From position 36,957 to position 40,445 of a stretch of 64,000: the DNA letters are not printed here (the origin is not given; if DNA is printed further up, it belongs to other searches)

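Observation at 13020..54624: A 5'-to-3' GC gradient within genes: GC-rich intergenic DNA and 5' ends, with ~50% GC in the bodies of long genes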

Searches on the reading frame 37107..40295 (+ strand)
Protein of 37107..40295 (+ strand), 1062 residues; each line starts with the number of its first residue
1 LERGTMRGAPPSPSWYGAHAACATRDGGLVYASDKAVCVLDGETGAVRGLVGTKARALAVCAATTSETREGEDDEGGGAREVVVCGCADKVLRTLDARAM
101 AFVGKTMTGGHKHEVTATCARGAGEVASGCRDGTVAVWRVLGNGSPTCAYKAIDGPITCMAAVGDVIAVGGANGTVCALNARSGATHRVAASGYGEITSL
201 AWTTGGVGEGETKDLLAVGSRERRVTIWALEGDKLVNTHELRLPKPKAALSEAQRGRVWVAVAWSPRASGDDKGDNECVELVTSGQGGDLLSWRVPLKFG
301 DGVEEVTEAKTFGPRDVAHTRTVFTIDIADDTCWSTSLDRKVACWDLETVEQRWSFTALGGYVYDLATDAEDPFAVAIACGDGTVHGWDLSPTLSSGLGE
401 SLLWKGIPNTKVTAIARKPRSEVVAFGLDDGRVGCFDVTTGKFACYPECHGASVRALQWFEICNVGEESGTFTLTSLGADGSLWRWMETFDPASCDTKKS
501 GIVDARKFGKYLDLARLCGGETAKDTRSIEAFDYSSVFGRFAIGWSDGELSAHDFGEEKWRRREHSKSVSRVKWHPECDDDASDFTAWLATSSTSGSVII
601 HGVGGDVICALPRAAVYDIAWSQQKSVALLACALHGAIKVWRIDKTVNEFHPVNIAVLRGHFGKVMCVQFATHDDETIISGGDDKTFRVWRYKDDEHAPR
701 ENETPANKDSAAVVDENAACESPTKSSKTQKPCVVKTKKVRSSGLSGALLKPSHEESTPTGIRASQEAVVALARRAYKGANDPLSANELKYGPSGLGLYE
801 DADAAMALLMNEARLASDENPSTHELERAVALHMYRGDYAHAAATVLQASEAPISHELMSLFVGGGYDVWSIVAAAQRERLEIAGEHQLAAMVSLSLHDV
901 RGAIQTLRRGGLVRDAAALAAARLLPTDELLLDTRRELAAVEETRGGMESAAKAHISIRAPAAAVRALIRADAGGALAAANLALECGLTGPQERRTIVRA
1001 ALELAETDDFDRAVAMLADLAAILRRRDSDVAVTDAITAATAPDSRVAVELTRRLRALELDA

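Call 6: search_protein_families(library=pfam, proteins=[window:37107-40295:+], max_evalue=0.01)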
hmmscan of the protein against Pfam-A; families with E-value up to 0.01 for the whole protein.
window:37107-40295:+ (1062 aa): 30 families (the best 25 are shown)
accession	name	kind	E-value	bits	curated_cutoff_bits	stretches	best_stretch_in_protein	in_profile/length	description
PF25173.1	Beta-prop_WDR3_1st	-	7e-25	88.2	154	2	526-691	29-183/184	WDR3 first beta-propeller domain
PF25174.1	Beta-prop_THOC3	-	1.8e-24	86.6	305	3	614-697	3-81/272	THOC3 beta-propeller domain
PF24807.1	WD40_CDC20-Fz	-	2.1e-23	83.5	200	3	525-695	50-212/292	CDC20/Fizzy WD40 domain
PF23774.1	TPR_GEMI5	-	4.2e-23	82.4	33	1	796-999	1-198/209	GEMI5 TPR domain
PF24814.1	WD40_Prp19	-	2.1e-19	70.1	320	3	80-237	19-171/281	Prp19 WD40 domain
PF23414.1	Beta-prop_EML_2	-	4.6e-18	66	90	3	125-231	12-111/266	Echinoderm microtubule-associated protein second beta-propeller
PF23775.1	Beta-prop_RIG_2nd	-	1.2e-17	64.7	80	2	372-459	3-88/278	RIG second beta-propeller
PF25171.1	Beta-prop_WDR36-Utp21_1st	-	1.4e-16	61.1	80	1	126-238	123-230/266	WDR36/Utp21 first beta-propeller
PF24817.1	WD40_WDHD1_1st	-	1.6e-14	54.2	109.9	2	116-234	9-120/291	WDHD1 first WD40 domain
PF00400.38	WD40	-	2.4e-13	50.4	27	1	655-690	4-38/39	WD domain, G-beta repeat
PF24796.1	WDR55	-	2.4e-12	46.9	200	2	83-228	68-206/296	WDR55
PF23409.1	Beta-prop_EML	-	8.4e-11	42.3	88.2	1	110-201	154-248/267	Echinoderm microtubule-associated protein first beta-propeller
PF12894.13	ANAPC4_WD40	-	1.5e-10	41.6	22.9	0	408-460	37-89/91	Anaphase-promoting complex subunit 4 WD40 domain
PF25172.1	Beta-prop_WDR3_2nd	-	1.5e-08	34.6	140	1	586-694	187-290/293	WDR3 second beta-propeller domain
PF25175.1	Beta-prop_WDR5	-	2.8e-07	30.5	250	1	564-715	8-143/296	WDR5 beta-propeller domain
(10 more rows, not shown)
